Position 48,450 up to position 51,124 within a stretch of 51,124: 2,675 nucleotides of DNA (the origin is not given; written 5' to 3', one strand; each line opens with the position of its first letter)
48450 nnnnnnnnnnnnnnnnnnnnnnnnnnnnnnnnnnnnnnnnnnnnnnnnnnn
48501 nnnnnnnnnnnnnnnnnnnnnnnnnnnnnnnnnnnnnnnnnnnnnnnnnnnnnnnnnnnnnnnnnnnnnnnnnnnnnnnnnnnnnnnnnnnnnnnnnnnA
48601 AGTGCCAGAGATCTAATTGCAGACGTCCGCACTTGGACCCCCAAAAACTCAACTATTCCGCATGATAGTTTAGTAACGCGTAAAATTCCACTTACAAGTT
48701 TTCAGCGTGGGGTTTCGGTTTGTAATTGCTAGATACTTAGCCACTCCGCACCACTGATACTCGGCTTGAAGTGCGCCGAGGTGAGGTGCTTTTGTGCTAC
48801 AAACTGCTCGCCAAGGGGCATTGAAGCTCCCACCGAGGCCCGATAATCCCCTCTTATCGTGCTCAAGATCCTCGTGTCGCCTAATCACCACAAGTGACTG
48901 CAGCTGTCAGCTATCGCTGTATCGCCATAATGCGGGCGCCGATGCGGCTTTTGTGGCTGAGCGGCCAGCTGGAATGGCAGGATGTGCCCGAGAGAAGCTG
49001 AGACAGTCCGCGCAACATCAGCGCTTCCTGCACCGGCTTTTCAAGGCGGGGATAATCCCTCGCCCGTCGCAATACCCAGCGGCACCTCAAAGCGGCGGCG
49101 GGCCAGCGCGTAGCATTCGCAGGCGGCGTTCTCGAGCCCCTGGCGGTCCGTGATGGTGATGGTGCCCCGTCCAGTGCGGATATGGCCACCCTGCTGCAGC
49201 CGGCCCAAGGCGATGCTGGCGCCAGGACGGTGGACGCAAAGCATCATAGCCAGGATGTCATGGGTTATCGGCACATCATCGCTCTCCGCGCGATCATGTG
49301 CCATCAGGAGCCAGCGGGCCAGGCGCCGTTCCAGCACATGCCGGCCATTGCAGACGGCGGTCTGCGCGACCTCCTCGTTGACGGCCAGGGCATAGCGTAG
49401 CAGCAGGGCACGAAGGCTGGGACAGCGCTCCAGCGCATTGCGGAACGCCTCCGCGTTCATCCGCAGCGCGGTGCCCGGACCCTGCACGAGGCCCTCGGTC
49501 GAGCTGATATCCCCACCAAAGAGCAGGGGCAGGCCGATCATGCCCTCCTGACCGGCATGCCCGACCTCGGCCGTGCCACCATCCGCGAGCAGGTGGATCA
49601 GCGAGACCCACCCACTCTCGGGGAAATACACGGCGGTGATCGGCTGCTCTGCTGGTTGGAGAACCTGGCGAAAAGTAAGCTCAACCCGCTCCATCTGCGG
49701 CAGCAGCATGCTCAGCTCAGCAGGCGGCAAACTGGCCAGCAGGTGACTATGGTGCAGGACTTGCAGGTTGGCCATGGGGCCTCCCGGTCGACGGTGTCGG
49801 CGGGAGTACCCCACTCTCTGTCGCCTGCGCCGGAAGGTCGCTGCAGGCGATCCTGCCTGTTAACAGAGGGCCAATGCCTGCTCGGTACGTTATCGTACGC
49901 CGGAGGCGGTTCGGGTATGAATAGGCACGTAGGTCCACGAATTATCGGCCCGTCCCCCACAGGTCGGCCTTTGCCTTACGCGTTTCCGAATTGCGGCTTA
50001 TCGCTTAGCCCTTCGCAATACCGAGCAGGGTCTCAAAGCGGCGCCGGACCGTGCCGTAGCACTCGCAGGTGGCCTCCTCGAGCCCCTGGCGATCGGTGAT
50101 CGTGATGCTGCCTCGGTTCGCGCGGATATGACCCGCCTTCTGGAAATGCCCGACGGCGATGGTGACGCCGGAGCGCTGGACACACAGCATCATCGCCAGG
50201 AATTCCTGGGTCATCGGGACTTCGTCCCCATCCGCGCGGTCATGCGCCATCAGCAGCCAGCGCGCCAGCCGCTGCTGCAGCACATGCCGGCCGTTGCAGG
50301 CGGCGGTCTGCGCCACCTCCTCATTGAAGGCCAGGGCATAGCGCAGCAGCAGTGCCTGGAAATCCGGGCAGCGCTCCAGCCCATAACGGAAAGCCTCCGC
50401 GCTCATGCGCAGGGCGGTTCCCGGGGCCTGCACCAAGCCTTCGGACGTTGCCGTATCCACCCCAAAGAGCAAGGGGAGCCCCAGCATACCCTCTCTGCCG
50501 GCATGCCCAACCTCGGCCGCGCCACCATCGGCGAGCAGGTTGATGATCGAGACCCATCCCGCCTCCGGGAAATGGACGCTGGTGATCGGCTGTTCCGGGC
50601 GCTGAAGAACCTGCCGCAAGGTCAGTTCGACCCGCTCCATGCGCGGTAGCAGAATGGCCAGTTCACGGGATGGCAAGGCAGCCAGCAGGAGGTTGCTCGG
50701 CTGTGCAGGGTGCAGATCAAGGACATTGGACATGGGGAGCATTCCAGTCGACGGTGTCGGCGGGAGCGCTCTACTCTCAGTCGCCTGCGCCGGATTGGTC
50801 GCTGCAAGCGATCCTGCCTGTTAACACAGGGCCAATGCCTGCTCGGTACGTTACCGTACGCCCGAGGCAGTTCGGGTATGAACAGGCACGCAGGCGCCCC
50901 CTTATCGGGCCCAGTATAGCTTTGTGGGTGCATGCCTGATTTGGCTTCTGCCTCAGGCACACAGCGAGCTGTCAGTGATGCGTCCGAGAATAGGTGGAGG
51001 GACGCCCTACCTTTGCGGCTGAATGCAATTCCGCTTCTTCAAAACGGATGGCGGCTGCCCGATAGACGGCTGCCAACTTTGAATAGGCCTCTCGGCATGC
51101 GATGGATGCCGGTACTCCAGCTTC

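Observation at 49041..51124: Four paralogous Crp/Fnr-type regulator modules clustered around the circular junction (with 778-3140)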

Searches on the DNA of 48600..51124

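Call 74: search_rna_families(source=window, start=48600, end=51124, threshold=evalue, max_evalue=1)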
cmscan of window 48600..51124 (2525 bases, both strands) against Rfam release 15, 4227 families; matches with E-value up to 1: 2.
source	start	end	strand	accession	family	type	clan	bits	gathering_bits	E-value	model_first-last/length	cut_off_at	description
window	50954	51052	-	RF01930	bxd_2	Gene; lncRNA;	-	18.4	80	0.38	1-91/91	no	Bithoraxoid conserved region 2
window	50266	50355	-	RF01390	isrG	Gene; sRNA;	-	13.9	100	0.76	1-279/279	no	isrG Hfq binding RNA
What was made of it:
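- On Any Rfam family: Only chance-level hits at E<=1 (call 74).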

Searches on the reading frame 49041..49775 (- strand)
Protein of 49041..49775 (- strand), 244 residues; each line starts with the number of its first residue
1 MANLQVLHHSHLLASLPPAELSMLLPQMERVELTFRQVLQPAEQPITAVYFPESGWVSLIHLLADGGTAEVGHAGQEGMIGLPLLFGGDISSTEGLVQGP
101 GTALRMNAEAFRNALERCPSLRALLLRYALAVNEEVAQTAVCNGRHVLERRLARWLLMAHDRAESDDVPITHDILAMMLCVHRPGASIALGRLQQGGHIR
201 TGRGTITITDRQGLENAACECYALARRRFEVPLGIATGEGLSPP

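Call 3: search_protein_families(library=pfam, proteins=[window:49041-49775:-], max_evalue=0.01)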
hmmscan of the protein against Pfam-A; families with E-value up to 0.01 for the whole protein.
window:49041-49775:- (244 aa): 2 families
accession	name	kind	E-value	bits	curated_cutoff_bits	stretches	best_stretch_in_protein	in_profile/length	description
PF13545.12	HTH_Crp_2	-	1.4e-13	51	27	1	151-216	2-69/70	Crp-like helix-turn-helix domain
PF00027.35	cNMP_binding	-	5.4e-09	36.3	27.5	1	38-117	9-88/89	Cyclic nucleotide-binding domain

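Call 12: search_protein_families(library=ncbifam, proteins=[window:49041-49775:-], max_evalue=0.01)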
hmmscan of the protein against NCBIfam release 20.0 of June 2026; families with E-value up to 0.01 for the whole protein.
window:49041-49775:- (244 aa): 2 families
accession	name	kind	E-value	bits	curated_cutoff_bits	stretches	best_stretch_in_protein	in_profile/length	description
NF006901.0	PRK09392.1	equivalog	0.00013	21.4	211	1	106-218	107-221/236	transcriptional activator FtrB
NF010499.0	PRK13918.1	equivalog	0.0087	15.6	274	0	168-218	151-201/205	CRP/FNR family transcriptional regulator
